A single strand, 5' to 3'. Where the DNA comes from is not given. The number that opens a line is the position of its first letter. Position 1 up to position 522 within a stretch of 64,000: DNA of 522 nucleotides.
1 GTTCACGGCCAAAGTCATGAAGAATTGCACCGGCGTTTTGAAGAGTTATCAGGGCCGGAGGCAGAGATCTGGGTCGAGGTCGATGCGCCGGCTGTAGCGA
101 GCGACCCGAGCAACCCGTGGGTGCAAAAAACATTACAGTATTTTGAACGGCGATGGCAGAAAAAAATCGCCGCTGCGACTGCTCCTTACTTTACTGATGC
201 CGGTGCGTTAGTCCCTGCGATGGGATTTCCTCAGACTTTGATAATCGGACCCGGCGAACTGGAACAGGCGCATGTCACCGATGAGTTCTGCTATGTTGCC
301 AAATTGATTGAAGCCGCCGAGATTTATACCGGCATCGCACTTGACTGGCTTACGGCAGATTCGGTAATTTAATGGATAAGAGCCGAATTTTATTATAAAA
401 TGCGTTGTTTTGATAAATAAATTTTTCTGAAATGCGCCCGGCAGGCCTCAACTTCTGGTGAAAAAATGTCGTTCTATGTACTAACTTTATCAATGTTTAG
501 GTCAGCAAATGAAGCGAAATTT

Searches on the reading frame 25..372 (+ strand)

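Call 81: search_protein_families(library=pfam, proteins=[window:25-372:+], max_evalue=0.01)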
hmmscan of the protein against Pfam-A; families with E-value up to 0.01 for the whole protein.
window:25-372:+ (115 aa): 1 family
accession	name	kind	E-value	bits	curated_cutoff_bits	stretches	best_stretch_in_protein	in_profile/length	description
PF01546.33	Peptidase_M20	-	7.2e-07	29.8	24.6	1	18-106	120-205/206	Peptidase family M20/M25/M40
